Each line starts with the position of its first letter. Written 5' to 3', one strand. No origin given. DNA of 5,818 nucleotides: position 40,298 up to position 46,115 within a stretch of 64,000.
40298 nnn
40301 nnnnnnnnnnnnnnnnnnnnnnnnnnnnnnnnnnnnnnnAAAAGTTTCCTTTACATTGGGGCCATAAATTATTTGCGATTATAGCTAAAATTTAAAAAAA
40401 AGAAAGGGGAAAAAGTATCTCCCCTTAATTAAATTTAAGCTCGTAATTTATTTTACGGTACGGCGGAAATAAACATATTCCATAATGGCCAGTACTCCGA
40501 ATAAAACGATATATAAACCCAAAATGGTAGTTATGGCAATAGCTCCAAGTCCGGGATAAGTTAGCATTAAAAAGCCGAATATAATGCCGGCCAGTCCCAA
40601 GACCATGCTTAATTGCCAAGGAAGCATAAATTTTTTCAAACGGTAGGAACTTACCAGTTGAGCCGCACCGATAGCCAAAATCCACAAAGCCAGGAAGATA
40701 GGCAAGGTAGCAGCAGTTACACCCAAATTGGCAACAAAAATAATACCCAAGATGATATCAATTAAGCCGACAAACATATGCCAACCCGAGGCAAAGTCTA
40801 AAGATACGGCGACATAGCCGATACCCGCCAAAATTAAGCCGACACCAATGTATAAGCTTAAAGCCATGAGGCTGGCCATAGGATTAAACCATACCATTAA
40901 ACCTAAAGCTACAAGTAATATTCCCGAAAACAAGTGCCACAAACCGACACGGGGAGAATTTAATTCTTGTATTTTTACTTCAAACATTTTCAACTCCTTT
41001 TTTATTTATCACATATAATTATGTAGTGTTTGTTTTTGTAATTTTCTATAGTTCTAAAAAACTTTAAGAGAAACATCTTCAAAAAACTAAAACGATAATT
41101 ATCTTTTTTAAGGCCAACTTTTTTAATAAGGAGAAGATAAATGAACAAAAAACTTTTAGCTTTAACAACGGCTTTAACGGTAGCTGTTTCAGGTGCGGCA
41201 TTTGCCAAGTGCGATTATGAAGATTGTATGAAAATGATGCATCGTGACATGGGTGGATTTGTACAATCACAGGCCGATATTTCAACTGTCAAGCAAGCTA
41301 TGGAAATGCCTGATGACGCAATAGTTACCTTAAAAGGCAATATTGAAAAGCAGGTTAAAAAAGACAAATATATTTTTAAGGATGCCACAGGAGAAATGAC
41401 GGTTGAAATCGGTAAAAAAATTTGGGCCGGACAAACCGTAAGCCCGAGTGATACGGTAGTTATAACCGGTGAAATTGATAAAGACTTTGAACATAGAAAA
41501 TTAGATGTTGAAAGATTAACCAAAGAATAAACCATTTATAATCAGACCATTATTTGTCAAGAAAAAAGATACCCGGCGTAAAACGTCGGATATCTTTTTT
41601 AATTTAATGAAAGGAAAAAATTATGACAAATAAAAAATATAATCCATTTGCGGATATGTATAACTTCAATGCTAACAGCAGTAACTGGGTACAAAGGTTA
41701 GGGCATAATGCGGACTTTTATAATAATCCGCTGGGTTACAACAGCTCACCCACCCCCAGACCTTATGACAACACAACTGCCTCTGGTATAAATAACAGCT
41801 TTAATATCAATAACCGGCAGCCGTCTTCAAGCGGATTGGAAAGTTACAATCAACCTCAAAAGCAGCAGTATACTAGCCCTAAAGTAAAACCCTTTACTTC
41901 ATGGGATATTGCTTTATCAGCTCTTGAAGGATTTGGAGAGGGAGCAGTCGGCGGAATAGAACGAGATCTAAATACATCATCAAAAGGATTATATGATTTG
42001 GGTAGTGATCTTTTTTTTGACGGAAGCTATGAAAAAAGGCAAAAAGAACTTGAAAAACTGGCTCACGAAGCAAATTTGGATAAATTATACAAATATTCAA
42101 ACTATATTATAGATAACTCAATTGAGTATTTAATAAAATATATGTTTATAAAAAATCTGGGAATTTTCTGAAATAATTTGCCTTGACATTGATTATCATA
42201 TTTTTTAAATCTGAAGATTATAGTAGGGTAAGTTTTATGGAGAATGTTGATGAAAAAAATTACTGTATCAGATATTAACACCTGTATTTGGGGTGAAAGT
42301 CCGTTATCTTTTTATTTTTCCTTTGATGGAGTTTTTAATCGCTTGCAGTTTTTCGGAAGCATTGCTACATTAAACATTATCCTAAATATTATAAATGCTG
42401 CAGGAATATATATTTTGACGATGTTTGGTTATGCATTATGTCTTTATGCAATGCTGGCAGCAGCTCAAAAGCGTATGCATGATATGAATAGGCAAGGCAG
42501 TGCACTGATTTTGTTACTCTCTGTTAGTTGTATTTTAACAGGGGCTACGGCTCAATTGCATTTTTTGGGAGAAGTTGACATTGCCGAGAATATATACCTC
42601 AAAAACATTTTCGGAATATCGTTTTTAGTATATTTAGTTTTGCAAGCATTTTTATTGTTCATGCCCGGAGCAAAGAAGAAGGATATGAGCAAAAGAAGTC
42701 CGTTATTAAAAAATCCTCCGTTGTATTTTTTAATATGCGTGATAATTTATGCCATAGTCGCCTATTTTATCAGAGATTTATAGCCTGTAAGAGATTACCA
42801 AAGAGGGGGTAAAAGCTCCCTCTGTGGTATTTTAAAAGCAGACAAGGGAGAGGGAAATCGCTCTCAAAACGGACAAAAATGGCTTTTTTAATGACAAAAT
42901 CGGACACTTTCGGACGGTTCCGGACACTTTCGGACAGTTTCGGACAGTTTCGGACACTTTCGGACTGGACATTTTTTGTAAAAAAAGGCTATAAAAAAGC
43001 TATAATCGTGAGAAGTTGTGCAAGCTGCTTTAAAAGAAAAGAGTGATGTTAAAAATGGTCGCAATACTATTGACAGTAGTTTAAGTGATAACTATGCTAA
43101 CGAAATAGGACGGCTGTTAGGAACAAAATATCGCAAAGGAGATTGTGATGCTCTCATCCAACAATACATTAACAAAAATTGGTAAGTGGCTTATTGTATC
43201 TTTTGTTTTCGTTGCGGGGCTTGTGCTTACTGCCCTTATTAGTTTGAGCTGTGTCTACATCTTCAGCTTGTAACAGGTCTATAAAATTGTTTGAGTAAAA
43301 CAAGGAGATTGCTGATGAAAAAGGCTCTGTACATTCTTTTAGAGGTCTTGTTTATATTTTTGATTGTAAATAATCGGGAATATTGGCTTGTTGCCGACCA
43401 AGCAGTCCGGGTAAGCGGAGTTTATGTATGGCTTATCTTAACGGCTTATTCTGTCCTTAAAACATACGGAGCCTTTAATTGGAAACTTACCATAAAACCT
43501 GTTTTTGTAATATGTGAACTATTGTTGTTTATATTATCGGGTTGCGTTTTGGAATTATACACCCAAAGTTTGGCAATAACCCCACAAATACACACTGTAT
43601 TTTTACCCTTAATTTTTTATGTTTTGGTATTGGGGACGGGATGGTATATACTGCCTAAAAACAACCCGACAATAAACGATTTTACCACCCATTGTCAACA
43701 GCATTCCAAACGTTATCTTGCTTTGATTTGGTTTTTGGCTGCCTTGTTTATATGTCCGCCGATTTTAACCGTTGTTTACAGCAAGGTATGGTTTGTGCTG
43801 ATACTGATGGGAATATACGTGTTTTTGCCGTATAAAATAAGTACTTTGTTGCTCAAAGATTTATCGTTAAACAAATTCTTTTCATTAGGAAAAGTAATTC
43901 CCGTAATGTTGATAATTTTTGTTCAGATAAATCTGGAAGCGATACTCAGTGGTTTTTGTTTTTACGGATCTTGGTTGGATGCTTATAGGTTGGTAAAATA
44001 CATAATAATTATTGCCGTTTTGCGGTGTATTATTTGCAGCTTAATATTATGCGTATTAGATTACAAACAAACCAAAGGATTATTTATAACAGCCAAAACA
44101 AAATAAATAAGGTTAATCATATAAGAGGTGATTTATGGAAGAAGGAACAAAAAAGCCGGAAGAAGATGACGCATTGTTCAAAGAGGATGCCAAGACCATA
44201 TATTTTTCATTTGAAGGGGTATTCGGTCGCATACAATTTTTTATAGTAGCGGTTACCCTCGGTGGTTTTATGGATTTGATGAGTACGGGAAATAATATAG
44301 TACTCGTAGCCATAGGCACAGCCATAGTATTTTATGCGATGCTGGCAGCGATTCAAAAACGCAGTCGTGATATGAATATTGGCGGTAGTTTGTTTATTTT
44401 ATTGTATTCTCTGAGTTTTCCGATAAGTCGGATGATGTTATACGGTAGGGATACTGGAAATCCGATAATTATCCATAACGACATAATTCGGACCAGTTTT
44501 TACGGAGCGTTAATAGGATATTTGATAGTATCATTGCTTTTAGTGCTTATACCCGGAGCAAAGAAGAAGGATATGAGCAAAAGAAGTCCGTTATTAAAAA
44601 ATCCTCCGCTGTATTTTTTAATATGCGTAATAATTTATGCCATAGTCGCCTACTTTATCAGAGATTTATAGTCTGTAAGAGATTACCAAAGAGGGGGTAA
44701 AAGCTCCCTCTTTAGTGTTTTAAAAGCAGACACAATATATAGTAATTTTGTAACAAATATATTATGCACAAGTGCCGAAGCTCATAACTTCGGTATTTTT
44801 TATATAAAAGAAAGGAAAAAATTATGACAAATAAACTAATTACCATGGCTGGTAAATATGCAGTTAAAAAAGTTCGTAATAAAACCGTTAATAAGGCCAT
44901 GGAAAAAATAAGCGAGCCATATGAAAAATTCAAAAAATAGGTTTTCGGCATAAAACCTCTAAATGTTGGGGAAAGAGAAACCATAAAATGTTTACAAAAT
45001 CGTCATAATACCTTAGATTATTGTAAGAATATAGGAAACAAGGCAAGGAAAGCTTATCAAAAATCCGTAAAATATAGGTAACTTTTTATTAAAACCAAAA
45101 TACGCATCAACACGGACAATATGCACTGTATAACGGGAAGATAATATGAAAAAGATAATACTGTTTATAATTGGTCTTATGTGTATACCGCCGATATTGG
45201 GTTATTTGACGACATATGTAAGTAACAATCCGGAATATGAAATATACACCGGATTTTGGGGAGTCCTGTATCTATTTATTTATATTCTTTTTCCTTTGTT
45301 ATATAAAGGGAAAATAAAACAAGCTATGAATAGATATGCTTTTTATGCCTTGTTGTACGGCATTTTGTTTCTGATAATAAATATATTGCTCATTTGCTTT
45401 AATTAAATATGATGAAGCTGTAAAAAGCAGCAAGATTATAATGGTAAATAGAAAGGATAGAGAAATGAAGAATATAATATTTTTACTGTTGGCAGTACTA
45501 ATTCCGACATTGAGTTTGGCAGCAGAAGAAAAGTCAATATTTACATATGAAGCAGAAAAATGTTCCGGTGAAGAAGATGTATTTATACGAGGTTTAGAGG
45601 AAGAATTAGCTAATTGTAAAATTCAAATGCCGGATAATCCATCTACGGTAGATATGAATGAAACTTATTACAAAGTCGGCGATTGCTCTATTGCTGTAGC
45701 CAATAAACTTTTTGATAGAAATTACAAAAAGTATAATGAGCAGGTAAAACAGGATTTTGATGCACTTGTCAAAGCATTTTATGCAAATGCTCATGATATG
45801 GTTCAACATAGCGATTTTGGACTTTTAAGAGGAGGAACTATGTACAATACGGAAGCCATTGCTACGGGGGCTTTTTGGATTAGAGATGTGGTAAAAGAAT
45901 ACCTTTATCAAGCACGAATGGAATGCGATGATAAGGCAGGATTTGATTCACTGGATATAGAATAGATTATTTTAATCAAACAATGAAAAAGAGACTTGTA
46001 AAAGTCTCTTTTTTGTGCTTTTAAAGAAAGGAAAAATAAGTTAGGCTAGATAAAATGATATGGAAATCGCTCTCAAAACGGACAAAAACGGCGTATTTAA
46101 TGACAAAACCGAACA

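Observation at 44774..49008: Conserved stem-loop plus U-tract plus RBS element placed immediately upstream of cassette genes and of the portal gene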

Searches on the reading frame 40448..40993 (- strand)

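Call 23: search_protein_families(library=pfam, proteins=[window:40448-40993:-], max_evalue=0.001)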
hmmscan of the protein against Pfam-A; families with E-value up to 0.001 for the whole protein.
window:40448-40993:- (181 aa): 1 family
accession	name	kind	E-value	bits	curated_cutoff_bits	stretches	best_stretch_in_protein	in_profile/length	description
PF03729.18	DUF308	-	1.2e-20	74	25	3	75-145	2-73/73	Short repeat of unknown function (DUF308)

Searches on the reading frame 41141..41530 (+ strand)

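Call 23: search_protein_families(library=pfam, proteins=[window:41141-41530:+], max_evalue=0.001)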
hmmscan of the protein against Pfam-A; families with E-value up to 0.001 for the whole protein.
window:41141-41530:+ (129 aa): 1 family
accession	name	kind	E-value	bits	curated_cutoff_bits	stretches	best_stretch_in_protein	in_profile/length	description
PF04076.19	BOF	-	6.2e-31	107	25.8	1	34-128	9-103/103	Bacterial OB fold (BOF) protein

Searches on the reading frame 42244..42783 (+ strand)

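Call 94: search_protein_families(library=pfam, proteins=[window:42244-42783:+], max_evalue=0.001)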
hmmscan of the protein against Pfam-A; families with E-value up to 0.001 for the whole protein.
window:42244-42783:+ (179 aa): 1 family
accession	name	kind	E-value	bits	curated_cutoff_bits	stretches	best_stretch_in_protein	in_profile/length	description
PF05656.20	DUF805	-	1.8e-05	25.6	25.7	1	28-144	5-104/111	Protein of unknown function (DUF805)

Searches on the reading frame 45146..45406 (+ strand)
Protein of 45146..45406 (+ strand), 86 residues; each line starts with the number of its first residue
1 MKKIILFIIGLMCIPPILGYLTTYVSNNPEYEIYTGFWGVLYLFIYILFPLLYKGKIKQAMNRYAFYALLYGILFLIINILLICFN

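Call 94: search_protein_families(library=pfam, proteins=[window:45146-45406:+], max_evalue=0.001)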
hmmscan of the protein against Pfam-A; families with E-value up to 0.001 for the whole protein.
window:45146-45406:+ (86 aa): 0 families

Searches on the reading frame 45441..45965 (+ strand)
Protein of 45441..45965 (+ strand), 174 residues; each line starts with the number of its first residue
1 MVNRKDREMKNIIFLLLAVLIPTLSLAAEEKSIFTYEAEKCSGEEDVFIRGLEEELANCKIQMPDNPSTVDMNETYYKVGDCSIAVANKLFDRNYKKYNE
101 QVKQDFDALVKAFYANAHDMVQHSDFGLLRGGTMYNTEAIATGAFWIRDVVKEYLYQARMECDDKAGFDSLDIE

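Call 6: search_protein_families(library=pfam, proteins=[window:45441-45965:+], max_evalue=0.01)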
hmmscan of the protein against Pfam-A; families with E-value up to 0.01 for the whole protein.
window:45441-45965:+ (174 aa): 0 families
